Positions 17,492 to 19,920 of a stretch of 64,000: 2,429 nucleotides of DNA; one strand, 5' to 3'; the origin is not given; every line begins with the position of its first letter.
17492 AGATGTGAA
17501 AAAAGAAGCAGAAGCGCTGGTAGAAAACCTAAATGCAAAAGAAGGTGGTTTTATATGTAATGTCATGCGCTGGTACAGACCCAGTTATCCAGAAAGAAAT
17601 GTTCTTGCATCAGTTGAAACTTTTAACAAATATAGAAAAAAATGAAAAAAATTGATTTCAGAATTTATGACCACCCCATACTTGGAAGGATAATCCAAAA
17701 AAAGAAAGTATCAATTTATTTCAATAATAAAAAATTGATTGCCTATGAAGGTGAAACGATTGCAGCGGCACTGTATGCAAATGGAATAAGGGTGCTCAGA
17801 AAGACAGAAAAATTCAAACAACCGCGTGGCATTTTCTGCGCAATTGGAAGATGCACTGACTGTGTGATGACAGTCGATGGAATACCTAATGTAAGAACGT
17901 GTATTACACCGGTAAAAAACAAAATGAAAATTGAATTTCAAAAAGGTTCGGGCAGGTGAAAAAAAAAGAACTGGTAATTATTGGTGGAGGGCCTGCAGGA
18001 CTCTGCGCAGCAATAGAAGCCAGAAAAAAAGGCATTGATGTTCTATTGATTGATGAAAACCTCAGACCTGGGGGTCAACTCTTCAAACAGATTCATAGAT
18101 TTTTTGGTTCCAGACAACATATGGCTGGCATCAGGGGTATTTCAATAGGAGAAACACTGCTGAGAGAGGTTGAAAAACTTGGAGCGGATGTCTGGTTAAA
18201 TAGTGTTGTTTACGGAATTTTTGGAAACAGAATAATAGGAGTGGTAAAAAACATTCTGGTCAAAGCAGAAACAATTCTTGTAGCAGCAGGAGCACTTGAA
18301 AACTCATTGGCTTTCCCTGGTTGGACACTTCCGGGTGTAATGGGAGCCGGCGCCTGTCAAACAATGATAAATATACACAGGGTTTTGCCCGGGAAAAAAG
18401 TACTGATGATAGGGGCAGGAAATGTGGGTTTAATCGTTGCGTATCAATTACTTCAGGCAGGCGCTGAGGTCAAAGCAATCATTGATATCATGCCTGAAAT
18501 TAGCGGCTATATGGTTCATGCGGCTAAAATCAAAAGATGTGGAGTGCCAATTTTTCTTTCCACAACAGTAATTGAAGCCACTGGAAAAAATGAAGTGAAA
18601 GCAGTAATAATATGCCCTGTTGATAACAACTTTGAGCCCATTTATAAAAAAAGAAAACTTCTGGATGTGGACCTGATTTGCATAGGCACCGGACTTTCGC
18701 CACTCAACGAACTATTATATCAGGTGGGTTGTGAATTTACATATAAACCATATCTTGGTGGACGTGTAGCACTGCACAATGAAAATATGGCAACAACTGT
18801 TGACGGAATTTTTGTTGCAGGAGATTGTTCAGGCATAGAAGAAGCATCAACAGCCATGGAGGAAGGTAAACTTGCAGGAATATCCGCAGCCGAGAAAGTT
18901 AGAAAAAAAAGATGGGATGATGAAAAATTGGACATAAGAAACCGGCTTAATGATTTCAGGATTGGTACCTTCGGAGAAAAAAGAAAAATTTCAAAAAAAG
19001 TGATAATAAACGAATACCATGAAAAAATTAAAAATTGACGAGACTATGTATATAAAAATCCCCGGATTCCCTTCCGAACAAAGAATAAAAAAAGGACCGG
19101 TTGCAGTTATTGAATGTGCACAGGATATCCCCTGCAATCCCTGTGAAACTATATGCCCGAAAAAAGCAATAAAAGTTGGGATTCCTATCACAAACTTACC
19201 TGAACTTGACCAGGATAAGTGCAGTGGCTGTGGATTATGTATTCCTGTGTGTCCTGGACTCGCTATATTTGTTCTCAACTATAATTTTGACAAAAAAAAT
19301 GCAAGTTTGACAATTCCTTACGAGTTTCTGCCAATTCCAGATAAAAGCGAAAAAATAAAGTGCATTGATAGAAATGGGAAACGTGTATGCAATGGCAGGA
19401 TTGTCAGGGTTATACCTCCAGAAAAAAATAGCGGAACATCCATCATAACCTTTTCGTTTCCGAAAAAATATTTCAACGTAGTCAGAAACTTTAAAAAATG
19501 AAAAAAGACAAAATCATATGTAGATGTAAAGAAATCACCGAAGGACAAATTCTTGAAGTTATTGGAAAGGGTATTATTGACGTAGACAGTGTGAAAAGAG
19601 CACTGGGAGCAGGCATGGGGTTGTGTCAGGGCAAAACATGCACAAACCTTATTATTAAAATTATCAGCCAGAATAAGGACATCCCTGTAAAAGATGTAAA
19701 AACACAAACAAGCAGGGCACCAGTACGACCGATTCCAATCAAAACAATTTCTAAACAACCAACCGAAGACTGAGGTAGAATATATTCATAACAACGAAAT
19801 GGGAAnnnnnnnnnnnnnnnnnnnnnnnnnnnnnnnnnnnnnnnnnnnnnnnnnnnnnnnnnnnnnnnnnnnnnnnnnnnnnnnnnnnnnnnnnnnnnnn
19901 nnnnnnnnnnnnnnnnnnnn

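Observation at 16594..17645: DAO-family flavoprotein gene broken by a -1 shift inside an A5 run (C-AAA-AAG) and fused to a URO-D/MtaA-like C-terminal fragment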

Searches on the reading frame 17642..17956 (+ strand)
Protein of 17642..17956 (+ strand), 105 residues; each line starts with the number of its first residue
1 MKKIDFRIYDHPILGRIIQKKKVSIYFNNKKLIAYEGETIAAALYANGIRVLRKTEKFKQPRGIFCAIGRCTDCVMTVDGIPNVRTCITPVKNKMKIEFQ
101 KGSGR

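Call 3: search_protein_families(library=pfam, proteins=[window:17642-17956:+], max_evalue=0.1)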
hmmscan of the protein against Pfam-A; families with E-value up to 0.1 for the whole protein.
window:17642-17956:+ (105 aa): 3 families
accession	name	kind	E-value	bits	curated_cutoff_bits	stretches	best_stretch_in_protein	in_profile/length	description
PF13510.11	Fer2_4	-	7.1e-30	103.3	22.8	1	21-101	2-81/82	2Fe-2S iron-sulfur cluster binding domain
PF10418.14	DHODB_Fe-S_bind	-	0.036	14.3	23.9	1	65-87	5-29/41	Iron-sulfur cluster binding domain of dihydroorotate dehydrogenase B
PF13085.11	Fer2_3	-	0.094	13.2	27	0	65-94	51-79/107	2Fe-2S iron-sulfur cluster binding domain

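Call 4: search_protein_families(library=ncbifam, proteins=[window:17642-17956:+], max_evalue=0.1)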
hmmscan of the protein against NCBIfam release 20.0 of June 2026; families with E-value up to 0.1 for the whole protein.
window:17642-17956:+ (105 aa): 2 families
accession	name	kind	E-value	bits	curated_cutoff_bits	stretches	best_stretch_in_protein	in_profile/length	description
TIGR01372.1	soxA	subfamily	1.1e-10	40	1164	1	15-96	10-95/996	sarcosine oxidase subunit alpha family protein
TIGR03198.1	pucE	equivalog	0.031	13.7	254.3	1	63-88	37-61/151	xanthine dehydrogenase subunit E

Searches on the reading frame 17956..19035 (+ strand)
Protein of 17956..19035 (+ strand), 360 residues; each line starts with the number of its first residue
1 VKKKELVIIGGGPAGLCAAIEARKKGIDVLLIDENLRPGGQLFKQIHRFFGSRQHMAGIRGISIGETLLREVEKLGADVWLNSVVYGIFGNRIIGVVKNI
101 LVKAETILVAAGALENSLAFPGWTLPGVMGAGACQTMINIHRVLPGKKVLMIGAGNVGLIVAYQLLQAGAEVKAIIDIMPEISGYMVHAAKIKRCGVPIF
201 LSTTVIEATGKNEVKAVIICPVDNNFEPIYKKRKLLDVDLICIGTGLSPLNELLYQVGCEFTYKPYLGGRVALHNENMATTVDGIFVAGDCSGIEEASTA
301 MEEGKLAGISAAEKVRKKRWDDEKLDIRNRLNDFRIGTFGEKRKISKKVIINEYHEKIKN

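Call 3: search_protein_families(library=pfam, proteins=[window:17956-19035:+], max_evalue=0.1)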
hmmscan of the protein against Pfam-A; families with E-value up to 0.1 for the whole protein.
window:17956-19035:+ (360 aa): 25 families
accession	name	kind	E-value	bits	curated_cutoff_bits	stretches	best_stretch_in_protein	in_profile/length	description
PF07992.20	Pyr_redox_2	-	1.4e-34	120.3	26.1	1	5-304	2-291/291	Pyridine nucleotide-disulphide oxidoreductase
PF13738.12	Pyr_redox_3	-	2.2e-15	57.2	30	2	102-289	123-305/305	Pyridine nucleotide-disulphide oxidoreductase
PF13450.12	NAD_binding_8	-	1.5e-12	48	21.9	1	8-45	1-38/68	NAD(P)-binding Rossmann-like domain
PF01266.30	DAO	-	4.9e-12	46.5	27.9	1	6-40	2-37/353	FAD dependent oxidoreductase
PF01134.28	GIDA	-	3.1e-10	40.1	22.1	2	6-77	2-61/391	Glucose inhibited division protein A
PF03486.20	HI0933_like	-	4.6e-10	39.8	50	1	5-40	2-37/244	HI0933-like protein Rossmann domain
PF00070.33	Pyr_redox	-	1.1e-09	39.2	22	1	148-219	1-79/82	Pyridine nucleotide-disulphide oxidoreductase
PF12831.13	FAD_oxidored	-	1.5e-09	38.1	27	1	6-52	2-48/416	FAD dependent oxidoreductase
PF01494.25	FAD_binding_3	-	1e-07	32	22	1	6-34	4-32/349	FAD binding domain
PF00890.30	FAD_binding_2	-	1.4e-06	28.2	20.4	1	6-40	2-36/414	FAD binding domain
PF01946.23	Thi4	-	1.5e-06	28.1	26.2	1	4-41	18-56/235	Thi4 family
PF01262.27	AlaDh_PNT_C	-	7.5e-06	25.9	23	1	4-39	29-64/214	Alanine dehydrogenase/PNT, C-terminal domain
PF13241.12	NAD_binding_7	-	1.5e-05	25.9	22.1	1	145-178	6-39/104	Putative NAD(P)-binding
PF05834.18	Lycopene_cycl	-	0.00025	20.7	23.4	1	6-34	2-32/380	Lycopene cyclase protein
PF02558.23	ApbA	-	0.00082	19.5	22.2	1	150-219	2-72/150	Ketopantoate reductase PanE/ApbA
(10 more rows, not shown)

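Call 4: search_protein_families(library=ncbifam, proteins=[window:17956-19035:+], max_evalue=0.1)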
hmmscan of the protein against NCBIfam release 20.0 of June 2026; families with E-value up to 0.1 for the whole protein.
window:17956-19035:+ (360 aa): 178 families (the best 25 are shown)
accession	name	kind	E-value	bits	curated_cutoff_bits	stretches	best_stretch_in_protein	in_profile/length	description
TIGR01372.1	soxA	subfamily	3.9e-37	127.5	1164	1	6-323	171-490/996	sarcosine oxidase subunit alpha family protein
TIGR01292.1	TRX_reduct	equivalog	4.4e-28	98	343.45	1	5-313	2-298/300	thioredoxin-disulfide reductase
TIGR01350.1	lipoamide_DH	equivalog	2.8e-16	59.3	408.8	2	101-315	129-333/461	dihydrolipoyl dehydrogenase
TIGR03143.1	AhpF_homolog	hypoth_equivalog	2.8e-16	59.2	687.65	1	5-329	6-319/555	putative alkyl hydroperoxide reductase F subunit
TIGR04018.1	Bthiol_YpdA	hypoth_equivalog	4.2e-16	58.7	339.9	2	102-317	112-315/316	YpdA family putative bacillithiol disulfide reductase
NF009410.0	PRK12771.1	subfamily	6.1e-16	58.1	516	2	4-53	139-188/566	NAD(P)-binding protein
NF009454.0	PRK12814.1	equivalog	2e-15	56.2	916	3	4-176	194-353/657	putative NADPH-dependent glutamate synthase small subunit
TIGR03140.1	AhpF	equivalog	1.2e-14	53.7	502.9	1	3-314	212-511/515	alkyl hydroperoxide reductase subunit F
NF009409.0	PRK12770.1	subfamily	3.2e-13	49.5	343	1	3-312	18-347/360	putative glutamate synthase subunit beta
NF045599.1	bili_reduct_long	exception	4.7e-12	44.9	750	1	2-185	380-542/641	bilirubin reductase, long form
TIGR02053.1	MerA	equivalog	6.2e-12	45.2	454.45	2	96-314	121-331/465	mercury(II) reductase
TIGR01316.1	gltA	equivalog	5.3e-11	42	471.75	1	3-309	133-443/449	NADPH-dependent glutamate synthase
TIGR03997.1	mycofact_OYE_2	equivalog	1.2e-10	40.4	793.15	1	2-176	378-534/645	mycofactocin system FadH/OYE family oxidoreductase 2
TIGR01317.1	GOGAT_sm_gam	subfamily_domain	2.6e-10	39.7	447.7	2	226-305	391-468/485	glutamate synthase small subunit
NF004991.0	PRK06370.1-3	subfamily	5.6e-10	38.4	620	2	60-292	123-342/509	FAD-containing oxidoreductase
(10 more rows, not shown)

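Call 8: find_encoding_contigs(protein=window:17956-19035:+, flank=10000, max_places=10)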
Protein window:17956-19035:+ (360 aa): no gene with exactly this product is on record in the collection.

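Call 31: search_solved_structures(query=window:17956-19035:+, max_evalue=0.00001)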
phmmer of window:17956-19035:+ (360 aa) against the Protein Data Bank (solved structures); distinct sequences matched with E-value up to 0.00001: 49.
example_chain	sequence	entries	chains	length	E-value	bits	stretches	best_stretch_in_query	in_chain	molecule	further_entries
7jyp_A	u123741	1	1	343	6.6e-15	58.2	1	5-314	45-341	Thioredoxin reductase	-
2gag_A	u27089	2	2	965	4.1e-14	55.5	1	102-312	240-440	heterotetrameric sarcosine oxidase alpha-subunit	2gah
1vrq_A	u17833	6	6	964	4.4e-13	52.1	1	102-313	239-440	Sarcosine oxidase alpha subunit | Subunit alpha of sarcosine oxidase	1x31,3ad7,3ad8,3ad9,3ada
7aaw_A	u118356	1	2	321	1.3e-12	50.6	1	5-315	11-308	Thioredoxin reductase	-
4ylf_B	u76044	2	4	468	2.8e-12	49.5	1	2-307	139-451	Dihydropyrimidine dehydrogenase subunit A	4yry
3cty_A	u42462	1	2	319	4.6e-12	48.8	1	5-310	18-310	Thioredoxin reductase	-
9vv4_A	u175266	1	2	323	8.4e-12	47.9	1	5-313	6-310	Thioredoxin reductase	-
5vj7_A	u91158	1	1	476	1.5e-11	47.2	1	4-310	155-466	Oxidoreductase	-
1fl2_A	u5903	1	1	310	1.7e-11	47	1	5-313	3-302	ALKYL HYDROPEROXIDE REDUCTASE SUBUNIT F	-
4zn0_A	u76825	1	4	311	5.9e-11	45.1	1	5-318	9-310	Thioredoxin reductase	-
4o5q_A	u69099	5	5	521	7.6e-11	44.8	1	5-313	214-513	Alkyl hydroperoxide reductase subunit F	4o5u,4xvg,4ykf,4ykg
2q7v_A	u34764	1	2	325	1.4e-10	44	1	5-172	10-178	Thioredoxin reductase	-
7a7b_A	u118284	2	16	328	1.7e-10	43.6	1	1-35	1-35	YpdA family putative bacillithiol disulfide reductase Bdr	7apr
3r9u_A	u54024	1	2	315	2.6e-10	43.1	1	5-312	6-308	Thioredoxin reductase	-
4gcm_A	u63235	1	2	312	4.1e-10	42.4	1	5-316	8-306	Thioredoxin reductase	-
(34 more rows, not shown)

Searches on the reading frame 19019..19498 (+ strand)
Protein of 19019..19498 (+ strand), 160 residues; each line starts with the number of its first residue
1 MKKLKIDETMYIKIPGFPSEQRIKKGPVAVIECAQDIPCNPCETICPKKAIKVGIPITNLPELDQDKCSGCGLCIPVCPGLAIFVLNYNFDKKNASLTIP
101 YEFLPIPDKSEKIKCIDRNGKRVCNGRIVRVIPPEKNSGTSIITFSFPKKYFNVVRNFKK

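Call 3: search_protein_families(library=pfam, proteins=[window:19019-19498:+], max_evalue=0.1)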
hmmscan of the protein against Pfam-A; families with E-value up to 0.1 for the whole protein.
window:19019-19498:+ (160 aa): 15 families
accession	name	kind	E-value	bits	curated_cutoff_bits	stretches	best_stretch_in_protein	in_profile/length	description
PF25160.1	LdpA_Fe-S-bd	-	1.3e-08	34.9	27.6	1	40-83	7-43/49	LdpA Fe-S cluster-binding domain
PF00037.32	Fer4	-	1.3e-08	34.8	21.1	1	62-83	2-23/24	4Fe-4S binding domain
PF12837.12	Fer4_6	-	8.4e-06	25.9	25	1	63-81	4-22/24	4Fe-4S binding domain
PF14697.11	Fer4_21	-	1.1e-05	25.9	35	1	29-79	1-52/59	4Fe-4S dicluster domain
PF12838.12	Fer4_7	-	1.2e-05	26.1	27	1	38-79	4-49/52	4Fe-4S dicluster domain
PF12797.12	Fer4_2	-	5e-05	23.4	24.5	1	61-79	3-21/22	4Fe-4S binding domain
PF13237.11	Fer4_10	-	0.00026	21.3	25.5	2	62-87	3-22/53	4Fe-4S dicluster domain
PF12800.12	Fer4_4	-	0.0004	20.9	24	1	66-79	2-15/17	4Fe-4S binding domain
PF13187.11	Fer4_9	-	0.00045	20.6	27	1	39-80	5-49/52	4Fe-4S dicluster domain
PF13183.11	Fer4_8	-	0.00069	20.6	27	1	66-88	3-21/68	4Fe-4S dicluster domain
PF13534.11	Fer4_17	-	0.003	18.5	22.2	1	67-82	1-16/61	4Fe-4S dicluster domain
PF13484.11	Fer4_16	-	0.0037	18.4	30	1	67-93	1-27/66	4Fe-4S double cluster binding domain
PF13459.11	Fer4_15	-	0.01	17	22.4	1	62-81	2-21/66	4Fe-4S single cluster domain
PF12798.12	Fer4_3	-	0.021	16.1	27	1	68-79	1-12/15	4Fe-4S binding domain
PF13370.11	Fer4_13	-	0.077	14.1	24.5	1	64-80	2-18/58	4Fe-4S single cluster domain of Ferredoxin I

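Call 4: search_protein_families(library=ncbifam, proteins=[window:19019-19498:+], max_evalue=0.1)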
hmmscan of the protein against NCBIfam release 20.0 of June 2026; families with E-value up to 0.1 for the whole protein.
window:19019-19498:+ (160 aa): 80 families (the best 25 are shown)
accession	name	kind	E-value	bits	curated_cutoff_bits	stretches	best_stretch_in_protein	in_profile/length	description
NF045992.1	CircClkLdpA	equivalog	3.5e-09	36.2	450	1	26-92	98-161/360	circadian clock protein LdpA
NF042909.1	FMH_DH_FwdF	exception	4.8e-09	35.8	375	1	29-86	220-277/336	tungsten-dependent formylmethanofuran dehydrogenase subunit FwdF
NF005504.0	PRK07118.1-3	equivalog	1.1e-07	31.6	437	1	24-94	208-276/293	Fe-S cluster domain-containing protein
NF005505.0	PRK07118.1-4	equivalog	2e-07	30.8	378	1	34-83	216-262/265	Fe-S cluster domain-containing protein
TIGR01944.1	rnfB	subfamily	2.1e-07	30.7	68.7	1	20-94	99-171/190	RnfABCDGE type electron transport complex subunit B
NF041836.1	rnfB_Methano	equivalog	2.7e-07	30.3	445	1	34-83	216-262/265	Rnf electron transport complex subunit RnfB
TIGR02179.1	PorD_KorD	subfamily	1.1e-06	28.7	60.05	1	32-84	23-73/78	2-oxoacid:acceptor oxidoreductase, delta subunit, pyruvate/2-ketoisovalerate family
TIGR01971.1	NuoI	subfamily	1.3e-06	28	113.05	2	64-94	40-70/121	NADH-quinone oxidoreductase, chain I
NF040684.1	PorD_Arch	equivalog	2e-06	27.8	120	1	35-83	33-79/85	pyruvate synthase subunit PorD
NF003475.0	PRK05113.1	equivalog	2e-06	27.8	203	1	6-91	84-168/190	electron transport complex subunit RsxB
NF004543.0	PRK05888.2-5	equivalog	6e-06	25.9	243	1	10-109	35-143/217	NADH-quinone oxidoreductase subunit NuoI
TIGR04105.1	FeFe_hydrog_B1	subfamily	6e-06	25.2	450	1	32-84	111-160/462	monomeric [FeFe] hydrogenase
TIGR00402.1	napF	equivalog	2.2e-05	24.4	102.2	1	29-83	100-148/149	ferredoxin-type protein NapF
NF040864.1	HgcB_ferredoxin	equivalog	2.7e-05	23.9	99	1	62-84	10-31/93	mercury methylation ferredoxin HgcB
NF006221.0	PRK08348.1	subfamily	3e-05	23.7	124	1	64-86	42-64/136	NADH-plastoquinone oxidoreductase subunit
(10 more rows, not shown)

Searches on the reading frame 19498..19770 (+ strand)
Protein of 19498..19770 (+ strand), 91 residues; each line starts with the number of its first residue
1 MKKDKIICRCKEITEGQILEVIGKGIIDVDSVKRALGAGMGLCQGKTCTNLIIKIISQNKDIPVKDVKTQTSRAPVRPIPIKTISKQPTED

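Call 3: search_protein_families(library=pfam, proteins=[window:19498-19770:+], max_evalue=0.1)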
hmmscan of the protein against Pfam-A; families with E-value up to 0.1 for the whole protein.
window:19498-19770:+ (91 aa): 4 families
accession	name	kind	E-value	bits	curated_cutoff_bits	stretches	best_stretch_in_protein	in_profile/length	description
PF04324.20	Fer2_BFD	-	1.4e-11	45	26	1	6-57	1-49/50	BFD-like [2Fe-2S] binding domain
PF17806.6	SO_alpha_A3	-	2.6e-09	37.7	23.1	1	7-84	6-83/87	Sarcosine oxidase A3 domain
PF07475.17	Hpr_kinase_C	-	0.007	16.4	33.3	1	3-82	58-131/171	HPr Serine kinase C-terminal domain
PF02812.23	ELFV_dehydrog_N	-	0.0083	16.3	25.3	1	23-71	71-117/129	Glu/Leu/Phe/Val dehydrogenase, dimerisation domain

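Call 4: search_protein_families(library=ncbifam, proteins=[window:19498-19770:+], max_evalue=0.1)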
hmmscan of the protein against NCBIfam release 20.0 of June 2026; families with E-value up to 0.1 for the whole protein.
window:19498-19770:+ (91 aa): 8 families
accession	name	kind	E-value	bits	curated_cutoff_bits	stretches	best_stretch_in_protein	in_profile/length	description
TIGR03377.1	glycerol3P_GlpA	equivalog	5.8e-08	31.7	552.8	1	2-63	418-480/530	anaerobic glycerol-3-phosphate dehydrogenase subunit GlpA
TIGR02374.1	nitri_red_nirB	equivalog_domain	4.8e-05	22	578.35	1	1-59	413-468/794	nitrite reductase large subunit NirB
TIGR01372.1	soxA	subfamily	0.00052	17.9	1164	1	12-86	523-597/996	sarcosine oxidase subunit alpha family protein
NF008313.0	PRK11101.1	equivalog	0.001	17.7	425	1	3-65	429-492/548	anaerobic glycerol-3-phosphate dehydrogenase subunit A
NF011565.0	PRK14989.1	subfamily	0.0016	16.5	883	1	5-57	422-471/847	nitrite reductase large subunit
TIGR00679.1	hpr-ser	equivalog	0.012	14.8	240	1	2-81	182-255/300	HPr(Ser) kinase/phosphatase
NF045877.1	CopZ_Nterm_CU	equivalog_domain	0.03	14.3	190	1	4-57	97-157/161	Csac_0668 family 2Fe-2S cluster-binding (seleno)protein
NF051842.1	PBP4_5_Efaec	equivalog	0.051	11.9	700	1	2-89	152-241/668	penicillin-binding protein PBP4(5)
